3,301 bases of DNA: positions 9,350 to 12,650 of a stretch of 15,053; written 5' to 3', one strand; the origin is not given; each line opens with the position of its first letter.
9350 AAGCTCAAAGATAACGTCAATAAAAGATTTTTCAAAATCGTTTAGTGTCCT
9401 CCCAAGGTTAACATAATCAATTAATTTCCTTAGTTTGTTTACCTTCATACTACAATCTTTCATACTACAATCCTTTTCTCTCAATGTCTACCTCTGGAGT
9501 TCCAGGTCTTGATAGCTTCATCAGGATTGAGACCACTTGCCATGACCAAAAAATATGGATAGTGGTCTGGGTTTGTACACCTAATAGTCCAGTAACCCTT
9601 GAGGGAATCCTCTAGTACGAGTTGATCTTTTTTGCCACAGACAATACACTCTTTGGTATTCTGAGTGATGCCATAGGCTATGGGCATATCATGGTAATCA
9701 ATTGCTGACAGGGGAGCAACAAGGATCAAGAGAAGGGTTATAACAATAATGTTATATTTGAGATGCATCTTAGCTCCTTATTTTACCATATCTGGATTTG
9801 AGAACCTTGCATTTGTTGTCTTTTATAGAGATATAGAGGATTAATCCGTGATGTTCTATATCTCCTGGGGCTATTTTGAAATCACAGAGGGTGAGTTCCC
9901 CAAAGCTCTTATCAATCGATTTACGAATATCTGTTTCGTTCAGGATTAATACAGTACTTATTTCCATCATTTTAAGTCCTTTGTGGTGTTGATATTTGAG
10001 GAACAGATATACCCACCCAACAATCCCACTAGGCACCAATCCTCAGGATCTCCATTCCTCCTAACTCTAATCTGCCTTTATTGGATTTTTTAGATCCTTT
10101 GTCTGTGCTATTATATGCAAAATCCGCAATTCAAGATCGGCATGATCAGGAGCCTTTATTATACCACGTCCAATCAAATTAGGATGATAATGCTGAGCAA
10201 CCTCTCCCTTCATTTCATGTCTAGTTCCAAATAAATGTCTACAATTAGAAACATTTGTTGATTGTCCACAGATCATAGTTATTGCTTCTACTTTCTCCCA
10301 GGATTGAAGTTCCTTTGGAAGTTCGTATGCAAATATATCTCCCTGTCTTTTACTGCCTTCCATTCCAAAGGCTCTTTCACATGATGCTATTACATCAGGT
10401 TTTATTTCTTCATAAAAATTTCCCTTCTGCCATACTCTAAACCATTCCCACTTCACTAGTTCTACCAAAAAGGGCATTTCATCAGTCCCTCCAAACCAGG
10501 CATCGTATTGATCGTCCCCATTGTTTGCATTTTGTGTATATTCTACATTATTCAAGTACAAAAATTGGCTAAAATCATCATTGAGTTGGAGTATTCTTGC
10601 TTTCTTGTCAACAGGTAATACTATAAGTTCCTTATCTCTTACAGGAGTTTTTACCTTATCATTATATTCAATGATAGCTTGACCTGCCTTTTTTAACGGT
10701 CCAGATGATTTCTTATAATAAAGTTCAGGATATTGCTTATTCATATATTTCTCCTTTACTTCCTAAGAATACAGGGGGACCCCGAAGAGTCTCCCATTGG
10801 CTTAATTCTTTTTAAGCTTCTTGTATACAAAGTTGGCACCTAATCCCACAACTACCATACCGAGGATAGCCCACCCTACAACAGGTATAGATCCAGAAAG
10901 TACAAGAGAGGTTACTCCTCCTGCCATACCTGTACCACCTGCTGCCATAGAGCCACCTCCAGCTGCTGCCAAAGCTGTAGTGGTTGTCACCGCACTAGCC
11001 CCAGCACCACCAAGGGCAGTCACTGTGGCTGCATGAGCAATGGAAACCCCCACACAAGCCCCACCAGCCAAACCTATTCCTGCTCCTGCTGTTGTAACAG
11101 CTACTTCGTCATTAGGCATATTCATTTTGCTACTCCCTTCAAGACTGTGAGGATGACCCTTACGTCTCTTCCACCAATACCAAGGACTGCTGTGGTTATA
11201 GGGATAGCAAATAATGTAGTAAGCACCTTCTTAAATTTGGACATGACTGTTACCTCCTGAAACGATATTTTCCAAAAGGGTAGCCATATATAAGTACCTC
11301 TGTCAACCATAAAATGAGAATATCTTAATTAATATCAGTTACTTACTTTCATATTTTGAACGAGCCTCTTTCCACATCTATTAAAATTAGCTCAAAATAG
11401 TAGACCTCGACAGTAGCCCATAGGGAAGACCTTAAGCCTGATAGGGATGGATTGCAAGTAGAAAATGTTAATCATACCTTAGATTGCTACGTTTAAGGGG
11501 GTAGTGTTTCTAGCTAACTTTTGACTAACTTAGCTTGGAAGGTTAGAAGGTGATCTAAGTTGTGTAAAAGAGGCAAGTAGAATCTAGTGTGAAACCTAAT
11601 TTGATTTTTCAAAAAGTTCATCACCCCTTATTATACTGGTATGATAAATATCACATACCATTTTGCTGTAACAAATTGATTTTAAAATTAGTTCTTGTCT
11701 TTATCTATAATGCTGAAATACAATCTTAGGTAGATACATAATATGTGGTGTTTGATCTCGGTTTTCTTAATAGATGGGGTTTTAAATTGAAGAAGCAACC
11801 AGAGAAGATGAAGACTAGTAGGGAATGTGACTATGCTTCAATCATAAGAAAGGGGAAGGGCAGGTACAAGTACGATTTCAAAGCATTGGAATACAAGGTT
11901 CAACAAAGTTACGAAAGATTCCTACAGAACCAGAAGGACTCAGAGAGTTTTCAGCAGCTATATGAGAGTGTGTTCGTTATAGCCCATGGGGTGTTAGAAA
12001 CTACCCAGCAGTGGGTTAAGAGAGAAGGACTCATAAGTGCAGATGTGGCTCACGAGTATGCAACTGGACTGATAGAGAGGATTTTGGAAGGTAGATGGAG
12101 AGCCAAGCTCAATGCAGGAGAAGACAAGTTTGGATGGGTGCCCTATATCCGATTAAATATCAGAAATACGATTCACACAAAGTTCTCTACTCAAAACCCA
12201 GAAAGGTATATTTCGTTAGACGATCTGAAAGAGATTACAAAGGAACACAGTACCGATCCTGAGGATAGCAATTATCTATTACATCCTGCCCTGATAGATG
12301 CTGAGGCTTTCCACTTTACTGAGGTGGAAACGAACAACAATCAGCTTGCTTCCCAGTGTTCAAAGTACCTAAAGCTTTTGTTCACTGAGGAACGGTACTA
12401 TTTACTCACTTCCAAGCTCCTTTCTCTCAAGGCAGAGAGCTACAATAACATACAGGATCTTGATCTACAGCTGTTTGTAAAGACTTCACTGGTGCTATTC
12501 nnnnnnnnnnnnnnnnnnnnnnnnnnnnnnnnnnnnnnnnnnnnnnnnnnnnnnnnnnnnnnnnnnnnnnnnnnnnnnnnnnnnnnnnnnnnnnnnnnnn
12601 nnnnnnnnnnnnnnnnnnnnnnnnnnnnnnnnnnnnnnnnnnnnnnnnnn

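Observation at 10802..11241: Translationally coupled pair of a hydrophobic peptide and a Gly/Ala-rich glycine-zipper membrane protein in a GC-rich compositional island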

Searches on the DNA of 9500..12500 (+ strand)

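Call 8: search_dna_similar(query=window:9500-12500:+, collection=phages, mode=distant)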
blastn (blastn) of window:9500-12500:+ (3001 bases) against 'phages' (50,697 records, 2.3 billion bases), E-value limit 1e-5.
No match.
